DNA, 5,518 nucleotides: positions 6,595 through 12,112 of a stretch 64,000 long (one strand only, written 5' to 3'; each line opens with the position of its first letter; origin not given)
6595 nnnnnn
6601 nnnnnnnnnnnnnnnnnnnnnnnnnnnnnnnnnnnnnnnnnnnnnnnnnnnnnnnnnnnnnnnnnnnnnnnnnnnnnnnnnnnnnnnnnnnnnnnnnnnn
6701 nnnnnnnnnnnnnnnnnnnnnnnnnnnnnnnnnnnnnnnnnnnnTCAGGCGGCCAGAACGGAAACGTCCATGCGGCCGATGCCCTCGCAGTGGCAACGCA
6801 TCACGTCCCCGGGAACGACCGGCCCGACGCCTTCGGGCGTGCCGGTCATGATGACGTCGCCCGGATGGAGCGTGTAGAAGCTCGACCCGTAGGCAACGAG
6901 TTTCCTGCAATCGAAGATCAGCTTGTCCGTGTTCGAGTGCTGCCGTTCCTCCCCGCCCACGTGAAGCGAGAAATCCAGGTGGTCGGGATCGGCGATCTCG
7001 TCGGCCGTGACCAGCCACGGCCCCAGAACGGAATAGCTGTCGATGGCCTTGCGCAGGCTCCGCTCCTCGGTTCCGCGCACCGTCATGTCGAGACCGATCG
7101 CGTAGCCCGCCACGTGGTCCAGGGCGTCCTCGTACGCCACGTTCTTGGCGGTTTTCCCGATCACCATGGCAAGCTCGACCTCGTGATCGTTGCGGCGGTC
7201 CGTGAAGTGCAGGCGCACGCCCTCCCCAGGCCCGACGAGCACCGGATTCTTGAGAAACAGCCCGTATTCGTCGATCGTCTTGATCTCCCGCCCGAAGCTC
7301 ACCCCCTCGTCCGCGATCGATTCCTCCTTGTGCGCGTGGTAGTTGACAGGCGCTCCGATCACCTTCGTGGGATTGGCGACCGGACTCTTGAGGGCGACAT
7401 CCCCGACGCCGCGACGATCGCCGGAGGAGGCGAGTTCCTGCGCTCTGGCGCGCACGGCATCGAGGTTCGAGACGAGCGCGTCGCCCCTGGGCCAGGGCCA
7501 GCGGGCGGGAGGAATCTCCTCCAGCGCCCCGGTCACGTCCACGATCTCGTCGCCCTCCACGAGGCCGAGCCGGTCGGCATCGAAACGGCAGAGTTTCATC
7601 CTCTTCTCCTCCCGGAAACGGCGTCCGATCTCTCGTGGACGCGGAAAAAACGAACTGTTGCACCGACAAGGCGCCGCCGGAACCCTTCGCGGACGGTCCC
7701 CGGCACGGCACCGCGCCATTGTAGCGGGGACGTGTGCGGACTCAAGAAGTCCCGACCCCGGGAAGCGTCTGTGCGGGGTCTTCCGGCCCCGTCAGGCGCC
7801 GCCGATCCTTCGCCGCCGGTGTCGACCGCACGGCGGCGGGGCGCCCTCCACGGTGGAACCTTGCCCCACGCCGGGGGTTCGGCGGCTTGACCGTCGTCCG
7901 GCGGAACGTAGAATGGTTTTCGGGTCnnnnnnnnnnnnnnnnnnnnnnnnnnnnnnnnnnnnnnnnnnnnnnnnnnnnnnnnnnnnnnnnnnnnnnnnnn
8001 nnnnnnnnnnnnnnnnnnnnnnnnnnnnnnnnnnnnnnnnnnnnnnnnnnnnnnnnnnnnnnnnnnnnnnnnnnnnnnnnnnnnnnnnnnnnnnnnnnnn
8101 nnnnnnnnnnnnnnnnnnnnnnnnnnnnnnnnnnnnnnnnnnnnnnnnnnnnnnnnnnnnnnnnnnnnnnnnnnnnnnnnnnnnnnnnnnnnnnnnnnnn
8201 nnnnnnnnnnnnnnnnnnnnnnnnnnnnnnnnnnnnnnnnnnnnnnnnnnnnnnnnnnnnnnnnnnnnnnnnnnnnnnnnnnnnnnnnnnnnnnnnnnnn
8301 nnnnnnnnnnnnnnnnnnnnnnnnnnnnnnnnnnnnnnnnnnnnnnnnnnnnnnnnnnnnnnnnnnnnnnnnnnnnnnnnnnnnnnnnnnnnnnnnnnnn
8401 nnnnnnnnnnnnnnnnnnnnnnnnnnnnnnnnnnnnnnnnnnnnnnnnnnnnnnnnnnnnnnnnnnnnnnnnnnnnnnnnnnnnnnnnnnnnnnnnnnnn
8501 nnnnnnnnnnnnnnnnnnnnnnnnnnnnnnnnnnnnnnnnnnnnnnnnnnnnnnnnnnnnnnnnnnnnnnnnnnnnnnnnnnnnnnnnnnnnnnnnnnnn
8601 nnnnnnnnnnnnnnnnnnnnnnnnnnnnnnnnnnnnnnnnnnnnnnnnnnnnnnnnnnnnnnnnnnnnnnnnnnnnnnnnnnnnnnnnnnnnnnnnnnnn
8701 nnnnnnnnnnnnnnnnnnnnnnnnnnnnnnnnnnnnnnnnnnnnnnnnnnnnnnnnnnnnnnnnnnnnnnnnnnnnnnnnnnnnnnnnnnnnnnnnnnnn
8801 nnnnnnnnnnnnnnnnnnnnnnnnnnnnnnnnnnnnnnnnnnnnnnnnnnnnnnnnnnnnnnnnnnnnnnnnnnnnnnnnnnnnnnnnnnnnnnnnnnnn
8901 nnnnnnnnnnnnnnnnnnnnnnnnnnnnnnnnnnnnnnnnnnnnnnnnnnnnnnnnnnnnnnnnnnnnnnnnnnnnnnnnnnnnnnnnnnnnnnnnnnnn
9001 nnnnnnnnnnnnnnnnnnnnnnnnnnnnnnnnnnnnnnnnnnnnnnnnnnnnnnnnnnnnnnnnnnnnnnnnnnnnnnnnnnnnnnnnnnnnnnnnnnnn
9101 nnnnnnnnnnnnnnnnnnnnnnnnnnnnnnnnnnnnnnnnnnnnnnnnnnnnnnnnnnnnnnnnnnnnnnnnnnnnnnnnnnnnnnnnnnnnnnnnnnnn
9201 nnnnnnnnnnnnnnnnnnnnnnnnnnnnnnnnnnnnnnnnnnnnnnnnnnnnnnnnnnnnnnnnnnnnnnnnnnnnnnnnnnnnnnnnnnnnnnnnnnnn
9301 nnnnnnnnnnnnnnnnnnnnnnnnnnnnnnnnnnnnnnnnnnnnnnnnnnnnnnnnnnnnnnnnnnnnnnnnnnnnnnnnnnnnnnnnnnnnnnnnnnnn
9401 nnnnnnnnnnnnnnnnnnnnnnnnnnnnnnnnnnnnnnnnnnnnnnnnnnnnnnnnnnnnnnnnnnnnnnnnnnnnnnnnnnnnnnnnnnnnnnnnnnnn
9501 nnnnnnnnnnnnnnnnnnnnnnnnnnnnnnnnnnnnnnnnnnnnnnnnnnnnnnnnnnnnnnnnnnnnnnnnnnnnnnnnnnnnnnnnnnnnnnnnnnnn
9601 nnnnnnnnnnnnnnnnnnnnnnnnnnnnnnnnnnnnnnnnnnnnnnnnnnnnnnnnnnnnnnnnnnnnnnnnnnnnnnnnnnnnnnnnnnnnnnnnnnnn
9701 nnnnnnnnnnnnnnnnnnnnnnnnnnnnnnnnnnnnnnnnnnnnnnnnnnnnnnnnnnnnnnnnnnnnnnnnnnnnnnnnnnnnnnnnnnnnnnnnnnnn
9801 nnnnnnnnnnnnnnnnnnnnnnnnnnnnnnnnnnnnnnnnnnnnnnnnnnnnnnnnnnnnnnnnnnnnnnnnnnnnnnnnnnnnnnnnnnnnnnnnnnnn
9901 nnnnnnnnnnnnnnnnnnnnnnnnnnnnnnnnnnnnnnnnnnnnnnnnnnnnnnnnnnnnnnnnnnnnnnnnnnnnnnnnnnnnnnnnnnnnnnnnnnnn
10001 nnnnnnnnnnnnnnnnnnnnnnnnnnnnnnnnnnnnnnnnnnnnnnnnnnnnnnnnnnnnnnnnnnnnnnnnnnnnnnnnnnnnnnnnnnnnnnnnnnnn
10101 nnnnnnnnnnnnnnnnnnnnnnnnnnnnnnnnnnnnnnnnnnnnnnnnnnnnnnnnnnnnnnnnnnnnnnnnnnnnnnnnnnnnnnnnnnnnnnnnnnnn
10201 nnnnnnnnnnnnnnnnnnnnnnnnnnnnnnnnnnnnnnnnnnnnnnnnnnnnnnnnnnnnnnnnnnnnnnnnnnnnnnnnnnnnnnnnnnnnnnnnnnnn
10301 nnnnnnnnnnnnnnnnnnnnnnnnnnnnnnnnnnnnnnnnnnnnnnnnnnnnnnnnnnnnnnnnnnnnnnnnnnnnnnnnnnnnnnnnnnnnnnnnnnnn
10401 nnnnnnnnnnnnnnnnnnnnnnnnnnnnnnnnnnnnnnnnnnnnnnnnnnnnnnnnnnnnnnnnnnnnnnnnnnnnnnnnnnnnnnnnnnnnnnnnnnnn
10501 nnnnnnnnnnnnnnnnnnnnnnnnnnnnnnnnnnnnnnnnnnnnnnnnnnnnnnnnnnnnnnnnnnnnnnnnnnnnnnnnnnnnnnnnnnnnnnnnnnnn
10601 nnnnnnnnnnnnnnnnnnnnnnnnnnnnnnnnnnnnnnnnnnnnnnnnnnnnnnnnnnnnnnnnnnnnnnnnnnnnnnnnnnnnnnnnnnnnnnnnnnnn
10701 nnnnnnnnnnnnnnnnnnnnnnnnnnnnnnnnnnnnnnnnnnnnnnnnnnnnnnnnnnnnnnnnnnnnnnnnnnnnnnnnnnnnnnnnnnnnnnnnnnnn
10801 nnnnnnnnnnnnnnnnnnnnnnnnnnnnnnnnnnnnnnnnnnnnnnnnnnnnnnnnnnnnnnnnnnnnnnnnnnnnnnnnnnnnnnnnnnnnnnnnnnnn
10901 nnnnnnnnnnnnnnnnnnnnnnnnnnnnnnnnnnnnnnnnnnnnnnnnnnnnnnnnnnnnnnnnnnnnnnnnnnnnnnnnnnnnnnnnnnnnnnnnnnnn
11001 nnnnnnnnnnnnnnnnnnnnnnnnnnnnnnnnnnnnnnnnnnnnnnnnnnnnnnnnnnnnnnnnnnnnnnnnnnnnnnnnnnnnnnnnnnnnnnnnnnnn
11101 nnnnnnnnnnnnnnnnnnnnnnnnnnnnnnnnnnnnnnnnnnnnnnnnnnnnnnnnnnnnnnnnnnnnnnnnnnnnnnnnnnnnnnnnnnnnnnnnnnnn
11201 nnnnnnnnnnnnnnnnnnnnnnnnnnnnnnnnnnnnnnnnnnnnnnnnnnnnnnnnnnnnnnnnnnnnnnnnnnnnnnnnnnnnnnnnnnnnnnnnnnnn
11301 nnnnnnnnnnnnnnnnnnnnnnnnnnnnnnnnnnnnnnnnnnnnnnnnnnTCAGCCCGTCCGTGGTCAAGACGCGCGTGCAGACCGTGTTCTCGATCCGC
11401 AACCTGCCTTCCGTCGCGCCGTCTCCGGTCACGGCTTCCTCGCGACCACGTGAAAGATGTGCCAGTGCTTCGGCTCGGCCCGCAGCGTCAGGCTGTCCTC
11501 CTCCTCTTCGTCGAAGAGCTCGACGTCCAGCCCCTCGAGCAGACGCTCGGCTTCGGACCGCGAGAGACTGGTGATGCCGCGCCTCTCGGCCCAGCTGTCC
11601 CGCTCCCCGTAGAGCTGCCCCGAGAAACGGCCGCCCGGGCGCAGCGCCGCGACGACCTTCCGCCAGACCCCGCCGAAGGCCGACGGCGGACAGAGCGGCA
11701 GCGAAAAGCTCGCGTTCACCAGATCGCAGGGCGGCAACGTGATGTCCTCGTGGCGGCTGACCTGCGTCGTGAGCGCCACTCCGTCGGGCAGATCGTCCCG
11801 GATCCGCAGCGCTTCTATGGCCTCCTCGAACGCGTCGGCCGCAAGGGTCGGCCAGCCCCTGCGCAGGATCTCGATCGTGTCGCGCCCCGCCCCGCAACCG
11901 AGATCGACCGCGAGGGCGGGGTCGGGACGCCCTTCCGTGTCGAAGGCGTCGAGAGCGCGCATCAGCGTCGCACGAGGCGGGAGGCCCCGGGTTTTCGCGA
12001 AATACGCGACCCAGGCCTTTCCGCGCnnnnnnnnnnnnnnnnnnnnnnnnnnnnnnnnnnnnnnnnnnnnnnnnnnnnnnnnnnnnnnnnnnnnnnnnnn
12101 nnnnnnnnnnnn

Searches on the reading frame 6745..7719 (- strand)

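Call 50: search_protein_families(library=pfam, proteins=[window:6745-7719:-], max_evalue=0.00001)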
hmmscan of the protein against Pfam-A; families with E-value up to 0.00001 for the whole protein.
window:6745-7719:- (324 aa): 1 family
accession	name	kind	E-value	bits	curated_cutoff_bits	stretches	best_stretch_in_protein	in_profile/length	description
PF01557.24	FAA_hydrolase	-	5.9e-49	167.1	23.9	1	119-321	1-213/214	Fumarylacetoacetate (FAA) hydrolase C-terminal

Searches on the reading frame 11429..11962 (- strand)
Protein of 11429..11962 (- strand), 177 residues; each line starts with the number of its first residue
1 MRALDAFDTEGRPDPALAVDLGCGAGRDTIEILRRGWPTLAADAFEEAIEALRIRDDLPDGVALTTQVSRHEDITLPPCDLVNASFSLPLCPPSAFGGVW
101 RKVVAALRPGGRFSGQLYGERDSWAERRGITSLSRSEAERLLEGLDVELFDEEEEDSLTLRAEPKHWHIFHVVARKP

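Call 10: search_protein_families(library=pfam, proteins=[window:11429-11962:-], max_evalue=0.00001)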
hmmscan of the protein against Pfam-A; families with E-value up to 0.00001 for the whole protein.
window:11429-11962:- (177 aa): 3 families
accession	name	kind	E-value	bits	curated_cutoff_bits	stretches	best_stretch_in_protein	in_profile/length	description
PF13649.12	Methyltransf_25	-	3.4e-08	34.5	27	1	19-111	2-97/97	Methyltransferase domain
PF08242.18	Methyltransf_12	-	1.4e-07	32.5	30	1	19-113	1-98/98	Methyltransferase domain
PF08241.18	Methyltransf_11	-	7.2e-06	27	21.2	0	19-113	1-93/95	Methyltransferase domain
